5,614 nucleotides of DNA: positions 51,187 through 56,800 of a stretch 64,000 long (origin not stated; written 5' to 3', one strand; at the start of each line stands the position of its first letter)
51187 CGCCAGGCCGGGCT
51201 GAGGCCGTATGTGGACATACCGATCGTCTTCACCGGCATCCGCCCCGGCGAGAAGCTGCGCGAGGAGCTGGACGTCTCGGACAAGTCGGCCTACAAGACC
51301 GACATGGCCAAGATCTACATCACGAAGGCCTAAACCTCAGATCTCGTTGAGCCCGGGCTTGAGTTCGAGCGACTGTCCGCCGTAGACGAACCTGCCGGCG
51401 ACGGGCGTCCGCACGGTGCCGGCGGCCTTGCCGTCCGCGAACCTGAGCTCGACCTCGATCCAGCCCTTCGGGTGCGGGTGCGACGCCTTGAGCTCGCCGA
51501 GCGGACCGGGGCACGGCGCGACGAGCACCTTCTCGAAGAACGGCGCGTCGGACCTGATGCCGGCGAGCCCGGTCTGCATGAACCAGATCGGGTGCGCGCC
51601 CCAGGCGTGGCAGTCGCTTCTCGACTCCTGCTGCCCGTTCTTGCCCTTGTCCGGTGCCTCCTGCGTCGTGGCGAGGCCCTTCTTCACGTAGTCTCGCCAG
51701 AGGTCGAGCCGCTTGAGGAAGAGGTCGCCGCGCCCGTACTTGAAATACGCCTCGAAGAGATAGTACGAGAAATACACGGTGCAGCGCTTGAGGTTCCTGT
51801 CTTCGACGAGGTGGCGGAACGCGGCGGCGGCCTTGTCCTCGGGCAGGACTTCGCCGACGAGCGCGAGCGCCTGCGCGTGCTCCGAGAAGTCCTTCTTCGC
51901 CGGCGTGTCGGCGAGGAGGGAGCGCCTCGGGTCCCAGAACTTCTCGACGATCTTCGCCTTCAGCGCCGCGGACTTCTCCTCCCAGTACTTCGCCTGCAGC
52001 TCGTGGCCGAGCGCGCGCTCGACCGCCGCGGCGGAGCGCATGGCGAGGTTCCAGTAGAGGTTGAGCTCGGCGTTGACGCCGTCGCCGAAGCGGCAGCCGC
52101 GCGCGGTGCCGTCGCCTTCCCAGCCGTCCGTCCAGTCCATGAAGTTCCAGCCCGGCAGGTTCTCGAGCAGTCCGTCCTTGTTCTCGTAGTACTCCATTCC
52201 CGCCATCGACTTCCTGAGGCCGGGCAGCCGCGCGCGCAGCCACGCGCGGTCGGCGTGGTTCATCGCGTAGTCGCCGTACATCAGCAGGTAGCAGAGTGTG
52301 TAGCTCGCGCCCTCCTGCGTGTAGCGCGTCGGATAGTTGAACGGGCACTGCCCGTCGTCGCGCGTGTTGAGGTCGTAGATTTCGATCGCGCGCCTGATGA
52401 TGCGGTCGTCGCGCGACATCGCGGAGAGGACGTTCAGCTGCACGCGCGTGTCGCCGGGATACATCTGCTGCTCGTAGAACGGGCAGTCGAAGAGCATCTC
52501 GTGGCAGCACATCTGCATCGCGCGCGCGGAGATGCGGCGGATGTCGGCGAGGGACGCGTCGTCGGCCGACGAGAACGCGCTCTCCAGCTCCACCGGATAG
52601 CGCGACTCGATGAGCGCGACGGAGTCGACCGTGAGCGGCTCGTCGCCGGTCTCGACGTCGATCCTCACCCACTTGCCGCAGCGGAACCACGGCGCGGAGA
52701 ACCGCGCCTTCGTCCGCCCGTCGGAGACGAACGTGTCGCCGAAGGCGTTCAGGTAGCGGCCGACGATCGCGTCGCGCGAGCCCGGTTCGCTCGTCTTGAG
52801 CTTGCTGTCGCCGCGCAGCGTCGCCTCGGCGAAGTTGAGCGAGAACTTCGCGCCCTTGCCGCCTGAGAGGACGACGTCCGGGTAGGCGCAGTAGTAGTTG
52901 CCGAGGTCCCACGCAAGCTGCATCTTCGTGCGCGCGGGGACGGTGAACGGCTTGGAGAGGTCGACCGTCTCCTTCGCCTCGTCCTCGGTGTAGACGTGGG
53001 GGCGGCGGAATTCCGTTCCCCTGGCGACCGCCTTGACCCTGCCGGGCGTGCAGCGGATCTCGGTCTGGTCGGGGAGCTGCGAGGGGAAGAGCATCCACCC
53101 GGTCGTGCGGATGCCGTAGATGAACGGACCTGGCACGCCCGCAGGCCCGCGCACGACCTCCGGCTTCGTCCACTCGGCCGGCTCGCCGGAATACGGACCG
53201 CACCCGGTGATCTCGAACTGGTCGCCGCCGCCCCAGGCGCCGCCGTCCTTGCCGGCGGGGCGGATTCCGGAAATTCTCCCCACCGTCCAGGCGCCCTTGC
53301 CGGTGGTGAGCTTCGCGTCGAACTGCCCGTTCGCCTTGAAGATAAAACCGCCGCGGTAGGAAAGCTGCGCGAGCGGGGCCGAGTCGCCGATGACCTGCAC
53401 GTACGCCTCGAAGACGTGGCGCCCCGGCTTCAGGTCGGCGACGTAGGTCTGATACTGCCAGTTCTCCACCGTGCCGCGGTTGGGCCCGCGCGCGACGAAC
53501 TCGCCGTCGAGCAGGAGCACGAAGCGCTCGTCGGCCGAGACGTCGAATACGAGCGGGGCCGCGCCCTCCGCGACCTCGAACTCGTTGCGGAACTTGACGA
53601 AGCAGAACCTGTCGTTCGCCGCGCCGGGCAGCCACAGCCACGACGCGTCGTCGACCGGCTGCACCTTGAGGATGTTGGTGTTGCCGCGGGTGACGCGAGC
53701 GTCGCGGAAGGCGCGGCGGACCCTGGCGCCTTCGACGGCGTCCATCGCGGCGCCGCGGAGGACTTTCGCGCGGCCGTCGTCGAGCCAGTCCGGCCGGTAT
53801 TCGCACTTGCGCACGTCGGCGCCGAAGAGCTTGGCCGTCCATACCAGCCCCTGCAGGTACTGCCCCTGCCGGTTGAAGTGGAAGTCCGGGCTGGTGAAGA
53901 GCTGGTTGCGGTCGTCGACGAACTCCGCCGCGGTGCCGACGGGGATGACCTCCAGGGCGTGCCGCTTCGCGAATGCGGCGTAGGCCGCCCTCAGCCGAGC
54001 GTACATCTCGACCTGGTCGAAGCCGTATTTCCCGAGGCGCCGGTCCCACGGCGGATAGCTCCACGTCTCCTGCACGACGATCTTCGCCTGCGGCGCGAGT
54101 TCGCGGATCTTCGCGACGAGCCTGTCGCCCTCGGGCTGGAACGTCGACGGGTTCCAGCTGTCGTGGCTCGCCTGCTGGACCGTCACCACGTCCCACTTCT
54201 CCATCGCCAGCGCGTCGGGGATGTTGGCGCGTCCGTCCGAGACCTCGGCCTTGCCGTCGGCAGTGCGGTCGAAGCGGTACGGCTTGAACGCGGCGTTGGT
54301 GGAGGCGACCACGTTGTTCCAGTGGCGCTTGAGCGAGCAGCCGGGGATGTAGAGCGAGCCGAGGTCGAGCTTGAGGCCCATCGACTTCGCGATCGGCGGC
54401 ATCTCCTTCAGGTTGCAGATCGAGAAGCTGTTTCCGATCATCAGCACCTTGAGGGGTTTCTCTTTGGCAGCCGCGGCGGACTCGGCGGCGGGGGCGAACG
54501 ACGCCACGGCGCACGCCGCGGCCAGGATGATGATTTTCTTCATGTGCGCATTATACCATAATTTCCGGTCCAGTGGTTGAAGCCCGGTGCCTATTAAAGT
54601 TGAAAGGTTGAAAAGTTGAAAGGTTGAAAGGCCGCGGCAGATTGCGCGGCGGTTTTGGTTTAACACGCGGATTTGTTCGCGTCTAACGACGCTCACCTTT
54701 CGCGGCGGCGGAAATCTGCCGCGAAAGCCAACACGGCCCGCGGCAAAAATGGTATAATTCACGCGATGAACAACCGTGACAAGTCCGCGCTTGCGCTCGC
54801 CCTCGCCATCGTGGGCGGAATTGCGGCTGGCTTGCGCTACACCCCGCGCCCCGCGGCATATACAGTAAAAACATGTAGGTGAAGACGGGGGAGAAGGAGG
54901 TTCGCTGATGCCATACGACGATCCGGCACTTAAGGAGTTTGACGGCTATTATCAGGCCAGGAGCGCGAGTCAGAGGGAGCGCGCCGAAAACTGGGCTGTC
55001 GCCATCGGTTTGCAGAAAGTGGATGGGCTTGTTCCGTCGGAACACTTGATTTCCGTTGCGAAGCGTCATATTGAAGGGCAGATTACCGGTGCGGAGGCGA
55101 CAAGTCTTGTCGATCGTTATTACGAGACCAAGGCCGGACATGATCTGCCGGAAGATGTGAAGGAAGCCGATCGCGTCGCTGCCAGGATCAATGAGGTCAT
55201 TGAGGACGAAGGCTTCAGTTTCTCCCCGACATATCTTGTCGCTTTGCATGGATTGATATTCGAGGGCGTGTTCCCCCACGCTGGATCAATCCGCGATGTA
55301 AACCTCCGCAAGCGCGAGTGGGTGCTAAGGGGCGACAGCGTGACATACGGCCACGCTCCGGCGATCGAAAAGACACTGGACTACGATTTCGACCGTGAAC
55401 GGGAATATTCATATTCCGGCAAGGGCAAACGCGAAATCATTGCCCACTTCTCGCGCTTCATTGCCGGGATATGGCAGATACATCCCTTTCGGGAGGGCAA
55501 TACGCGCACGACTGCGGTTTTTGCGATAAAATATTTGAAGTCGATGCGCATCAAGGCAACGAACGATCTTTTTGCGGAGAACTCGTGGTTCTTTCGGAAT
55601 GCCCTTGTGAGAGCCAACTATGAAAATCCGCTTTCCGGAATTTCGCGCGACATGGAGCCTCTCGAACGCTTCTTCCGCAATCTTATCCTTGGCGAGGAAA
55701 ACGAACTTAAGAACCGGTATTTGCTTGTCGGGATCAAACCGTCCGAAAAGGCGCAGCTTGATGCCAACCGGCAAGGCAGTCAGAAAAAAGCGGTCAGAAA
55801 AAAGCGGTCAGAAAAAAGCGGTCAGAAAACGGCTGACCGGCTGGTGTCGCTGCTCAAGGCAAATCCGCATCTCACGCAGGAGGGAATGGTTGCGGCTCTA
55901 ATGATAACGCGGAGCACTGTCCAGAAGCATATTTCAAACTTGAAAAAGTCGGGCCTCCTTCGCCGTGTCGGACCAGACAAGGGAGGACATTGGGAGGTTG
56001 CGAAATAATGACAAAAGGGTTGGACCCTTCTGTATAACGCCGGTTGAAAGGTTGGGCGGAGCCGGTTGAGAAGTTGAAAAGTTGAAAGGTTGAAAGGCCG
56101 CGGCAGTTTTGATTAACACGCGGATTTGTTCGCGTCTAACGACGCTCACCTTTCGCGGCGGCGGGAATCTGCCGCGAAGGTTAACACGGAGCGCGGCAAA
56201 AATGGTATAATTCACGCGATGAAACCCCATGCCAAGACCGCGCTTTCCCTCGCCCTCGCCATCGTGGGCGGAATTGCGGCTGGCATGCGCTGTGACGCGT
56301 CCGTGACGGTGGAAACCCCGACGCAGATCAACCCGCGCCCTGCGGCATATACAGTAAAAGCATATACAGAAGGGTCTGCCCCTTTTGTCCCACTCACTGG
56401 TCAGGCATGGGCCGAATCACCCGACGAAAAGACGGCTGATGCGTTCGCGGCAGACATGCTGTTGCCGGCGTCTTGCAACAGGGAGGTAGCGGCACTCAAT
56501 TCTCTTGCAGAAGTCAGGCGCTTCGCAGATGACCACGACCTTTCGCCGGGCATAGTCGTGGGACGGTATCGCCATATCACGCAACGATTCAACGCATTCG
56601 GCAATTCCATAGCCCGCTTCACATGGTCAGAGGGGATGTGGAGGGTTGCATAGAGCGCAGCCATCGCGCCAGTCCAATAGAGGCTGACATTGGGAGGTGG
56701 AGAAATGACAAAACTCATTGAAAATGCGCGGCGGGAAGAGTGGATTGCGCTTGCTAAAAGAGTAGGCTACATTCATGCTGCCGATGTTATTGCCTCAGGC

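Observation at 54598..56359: Second promoter-headed cassette array: fic bracketed by repeats carrying a decapitated secreted-protein start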

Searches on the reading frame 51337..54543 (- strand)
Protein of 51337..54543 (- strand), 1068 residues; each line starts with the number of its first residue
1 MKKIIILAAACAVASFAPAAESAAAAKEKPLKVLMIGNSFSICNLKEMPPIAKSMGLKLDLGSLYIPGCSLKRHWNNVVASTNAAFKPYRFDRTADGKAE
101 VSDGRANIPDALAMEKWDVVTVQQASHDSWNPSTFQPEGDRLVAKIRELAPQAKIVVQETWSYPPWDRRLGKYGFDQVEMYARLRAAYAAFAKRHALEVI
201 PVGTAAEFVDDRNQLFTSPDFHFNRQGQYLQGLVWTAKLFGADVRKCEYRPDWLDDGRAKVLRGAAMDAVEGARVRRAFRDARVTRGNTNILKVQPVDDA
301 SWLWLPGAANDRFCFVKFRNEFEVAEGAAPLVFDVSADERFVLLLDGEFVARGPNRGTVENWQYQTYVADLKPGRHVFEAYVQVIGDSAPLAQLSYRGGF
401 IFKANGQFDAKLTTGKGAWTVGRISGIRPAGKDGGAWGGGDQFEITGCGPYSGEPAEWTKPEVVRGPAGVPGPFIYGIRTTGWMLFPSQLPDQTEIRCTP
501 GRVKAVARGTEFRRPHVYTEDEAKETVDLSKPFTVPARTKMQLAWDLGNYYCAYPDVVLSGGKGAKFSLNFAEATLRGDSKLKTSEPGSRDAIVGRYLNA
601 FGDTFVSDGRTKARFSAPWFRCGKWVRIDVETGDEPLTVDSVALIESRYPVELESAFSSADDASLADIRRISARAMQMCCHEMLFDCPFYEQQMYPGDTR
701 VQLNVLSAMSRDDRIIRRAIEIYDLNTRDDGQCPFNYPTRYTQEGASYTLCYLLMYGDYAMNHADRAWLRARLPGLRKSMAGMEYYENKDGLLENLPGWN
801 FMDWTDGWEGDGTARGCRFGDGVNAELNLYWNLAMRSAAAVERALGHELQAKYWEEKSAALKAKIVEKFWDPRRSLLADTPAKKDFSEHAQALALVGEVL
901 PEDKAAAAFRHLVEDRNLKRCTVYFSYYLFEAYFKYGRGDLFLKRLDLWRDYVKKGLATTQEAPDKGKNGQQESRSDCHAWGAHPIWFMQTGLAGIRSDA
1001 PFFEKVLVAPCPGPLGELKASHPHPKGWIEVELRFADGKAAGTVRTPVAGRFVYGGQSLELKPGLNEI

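Call 16: search_protein_families(library=pfam, max_evalue=0.01, proteins=[window:51337-54543:-])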
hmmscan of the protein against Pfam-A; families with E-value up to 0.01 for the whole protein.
window:51337-54543:- (1068 aa): 6 families
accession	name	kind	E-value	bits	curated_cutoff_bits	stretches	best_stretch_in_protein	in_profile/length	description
PF16227.11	DUF4886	-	1.7e-40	139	26.7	1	32-269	1-242/242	Domain of unknown function (DUF4886)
PF17389.8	Bac_rhamnosid6H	-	1.9e-21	77.2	24.5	1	659-990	7-336/339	Bacterial alpha-L-rhamnosidase 6 hairpin glycosidase domain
PF13472.12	Lipase_GDSL_2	-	7.5e-09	36.8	32.9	1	103-228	50-176/178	GDSL-like Lipase/Acylhydrolase family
PF22422.2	MGH1-like_GH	-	0.00012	22.2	27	1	820-917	168-269/356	Mannosylglycerate hydrolase MGH1-like glycoside hydrolase domain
PF17390.7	Bac_rhamnosid_C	-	0.00023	21.3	22.1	1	995-1049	1-56/78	Bacterial alpha-L-rhamnosidase C-terminal domain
PF06202.20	GDE_C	-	0.0071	15.8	21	0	778-885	116-222/367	Amylo-alpha-1,6-glucosidase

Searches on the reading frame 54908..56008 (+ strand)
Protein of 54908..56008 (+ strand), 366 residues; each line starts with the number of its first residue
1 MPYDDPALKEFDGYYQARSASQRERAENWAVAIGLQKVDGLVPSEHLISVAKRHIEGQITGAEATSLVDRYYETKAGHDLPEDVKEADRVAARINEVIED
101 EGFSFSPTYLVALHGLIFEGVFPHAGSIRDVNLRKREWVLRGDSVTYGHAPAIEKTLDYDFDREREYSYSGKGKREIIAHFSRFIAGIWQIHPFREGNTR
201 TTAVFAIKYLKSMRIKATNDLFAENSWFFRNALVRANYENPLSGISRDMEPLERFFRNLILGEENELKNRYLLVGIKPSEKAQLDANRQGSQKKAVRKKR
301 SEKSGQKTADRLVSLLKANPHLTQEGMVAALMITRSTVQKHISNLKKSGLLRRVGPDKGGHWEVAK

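Call 16: search_protein_families(library=pfam, max_evalue=0.01, proteins=[window:54908-56008:+])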
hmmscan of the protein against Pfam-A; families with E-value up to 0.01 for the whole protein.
window:54908-56008:+ (366 aa): 7 families
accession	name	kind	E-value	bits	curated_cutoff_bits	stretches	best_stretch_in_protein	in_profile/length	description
PF02661.23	Fic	-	3.1e-11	44.4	24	1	105-210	2-93/93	Fic/DOC family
PF12802.13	MarR_2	-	7.1e-06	26.5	27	1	313-357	11-56/61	MarR family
PF08279.18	HTH_11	-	0.00012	22.3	25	1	312-349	5-43/55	HTH domain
PF13412.12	HTH_24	-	0.00074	19.5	21.9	1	312-352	8-48/48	Winged helix-turn-helix DNA-binding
PF18495.6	VbhA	-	0.0056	17.1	25.9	0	28-64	4-40/47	Antitoxin VbhA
PF13545.12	HTH_Crp_2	-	0.0081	16.5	27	0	319-353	20-55/70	Crp-like helix-turn-helix domain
PF01022.26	HTH_5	-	0.0099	16.2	22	0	312-351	7-45/47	Bacterial regulatory protein, arsR family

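Call 36: find_encoding_contigs(protein=window:54908-56008:+, flank=6000, max_places=10)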
Protein window:54908-56008:+ (366 aa): 8 contigs read that carry it; 7 places shown.
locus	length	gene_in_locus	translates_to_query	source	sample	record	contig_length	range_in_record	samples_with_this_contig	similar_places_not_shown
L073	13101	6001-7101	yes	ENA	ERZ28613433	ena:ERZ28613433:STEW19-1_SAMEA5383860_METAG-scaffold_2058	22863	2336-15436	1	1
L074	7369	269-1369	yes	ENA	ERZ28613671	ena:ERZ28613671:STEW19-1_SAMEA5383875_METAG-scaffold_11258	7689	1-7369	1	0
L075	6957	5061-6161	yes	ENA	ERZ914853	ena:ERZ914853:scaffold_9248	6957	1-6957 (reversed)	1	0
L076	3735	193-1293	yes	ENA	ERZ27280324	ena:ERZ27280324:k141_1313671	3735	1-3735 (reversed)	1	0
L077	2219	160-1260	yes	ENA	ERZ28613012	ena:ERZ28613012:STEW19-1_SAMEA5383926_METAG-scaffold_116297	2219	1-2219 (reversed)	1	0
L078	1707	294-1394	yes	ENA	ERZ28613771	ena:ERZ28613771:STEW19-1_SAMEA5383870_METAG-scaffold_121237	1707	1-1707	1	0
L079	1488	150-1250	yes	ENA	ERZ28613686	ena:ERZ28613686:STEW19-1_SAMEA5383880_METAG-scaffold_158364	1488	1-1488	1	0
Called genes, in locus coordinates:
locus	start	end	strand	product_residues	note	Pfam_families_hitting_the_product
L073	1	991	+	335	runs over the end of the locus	PF02540:NAD_synthase (weak), PF00764:Arginosuc_synth (weak), PF03054:tRNA_Me_trans (weak), PF00958:GMP_synt_C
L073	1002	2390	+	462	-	PF01073:3Beta_HSD, PF01370:Epimerase, PF02719:Polysacc_synt_2, PF04321:RmlD_sub_bind, PF16363:GDP_Man_Dehyd, PF13460:NAD_binding_10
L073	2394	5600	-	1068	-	PF16227:DUF4886, PF13472:Lipase_GDSL_2, PF17389:Bac_rhamnosid6H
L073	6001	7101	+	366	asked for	PF02661:Fic, PF12802:MarR_2 (weak)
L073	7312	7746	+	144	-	-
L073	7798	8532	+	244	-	-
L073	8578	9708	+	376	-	-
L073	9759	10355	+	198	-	-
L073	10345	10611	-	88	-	-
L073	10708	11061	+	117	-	-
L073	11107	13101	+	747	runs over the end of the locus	-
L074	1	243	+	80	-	?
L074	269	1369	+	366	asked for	PF02661:Fic, PF12802:MarR_2 (weak)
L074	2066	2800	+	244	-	-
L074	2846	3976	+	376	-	-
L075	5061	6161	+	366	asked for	PF02661:Fic, PF12802:MarR_2 (weak)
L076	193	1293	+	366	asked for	PF02661:Fic, PF12802:MarR_2 (weak)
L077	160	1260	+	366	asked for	PF02661:Fic, PF12802:MarR_2 (weak)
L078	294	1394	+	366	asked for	PF02661:Fic, PF12802:MarR_2 (weak)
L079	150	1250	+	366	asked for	PF02661:Fic, PF12802:MarR_2 (weak)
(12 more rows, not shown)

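Call 74: search_protein_families(library=ncbifam, max_evalue=1, proteins=[window:54908-56008:+])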
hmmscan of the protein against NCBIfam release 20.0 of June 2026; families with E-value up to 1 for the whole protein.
window:54908-56008:+ (366 aa): 16 families
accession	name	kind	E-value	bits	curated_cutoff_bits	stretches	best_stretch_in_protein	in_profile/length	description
NF007672.0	PRK10347.1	equivalog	5.3e-06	26.3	181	1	108-206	57-149/200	putative adenosine monophosphate-protein transferase Fic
NF046029.1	ProtAdlyltaseNmFic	equivalog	4.5e-05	23.2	230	1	110-212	32-117/177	protein adenylyltransferase Fic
NF045983.1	ProtAdnltaseVbhT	equivalog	5.6e-05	22.4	800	1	108-207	57-150/419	type II toxin-antitoxin system protein adenylyltransferase VbhT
NF053606.1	Sta1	subfamily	0.0012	18.9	80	1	312-354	26-67/100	Sta1 family transcriptional regulator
NF040939.2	trans_reg_lrs14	equivalog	0.02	14.9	90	1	310-354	25-69/103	Lrs14 family HTH-type transcriptional regulator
NF040947.1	trans_reg_LysM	equivalog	0.028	14.2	180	1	310-354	6-50/136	HTH-type transcriptional regulator LysM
NF033788.1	HTH_metalloreg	subfamily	0.048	13.5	55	1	311-353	15-57/77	metalloregulator ArsR/SmtB family transcription factor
NF010034.0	PRK13509.1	equivalog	0.059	12.7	244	1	310-354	8-52/251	HTH-type transcriptional regulator UlaR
NF007416.0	PRK09954.1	equivalog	0.08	11.9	561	1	311-353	7-49/362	sugar kinase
NF041413.1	ArsR_Rv2640c_fam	equivalog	0.085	13.3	155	1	311-352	46-89/118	Rv2640c family ArsR-like transcriptional regulator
NF050144.1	matur_HvfX_fam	equivalog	0.1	12.7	80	1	79-120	112-153/165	HvfX family Cu-binding RiPP maturation protein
TIGR00122.1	birA_repr_reg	equivalog_domain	0.11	12.4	70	1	315-350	8-42/69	biotin operon repressor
NF053777.1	Saro0803TransReg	equivalog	0.12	12.1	200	1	314-354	44-84/140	Saro_0803 family transcriptional regulator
NF046030.1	ProtAdlyltaseSoFic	equivalog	0.13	11.1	550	1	190-212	191-213/361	protein adenylyltransferase Fic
NF053664.1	TransRegPtrACyano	equivalog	0.14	11.5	300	1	316-352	145-181/196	Crp/Fnr family transcriptional regulator PtrA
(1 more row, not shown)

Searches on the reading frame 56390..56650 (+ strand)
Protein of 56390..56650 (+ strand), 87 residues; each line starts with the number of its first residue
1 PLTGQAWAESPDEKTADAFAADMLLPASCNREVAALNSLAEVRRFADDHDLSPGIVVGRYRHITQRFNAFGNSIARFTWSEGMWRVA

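Call 74: search_protein_families(library=ncbifam, max_evalue=1, proteins=[window:56390-56650:+])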
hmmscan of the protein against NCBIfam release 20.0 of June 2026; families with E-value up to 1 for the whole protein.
seq(87 aa): 0 families

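Call 75: search_protein_families(library=pfam, max_evalue=5, proteins=[window:56390-56650:+])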
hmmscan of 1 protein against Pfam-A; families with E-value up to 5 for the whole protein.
seq(87 aa): 1 family
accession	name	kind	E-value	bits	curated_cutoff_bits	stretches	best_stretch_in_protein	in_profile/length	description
PF08376.15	NIT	-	0.073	13.9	24.9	1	22-76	52-109/239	Nitrate and nitrite sensing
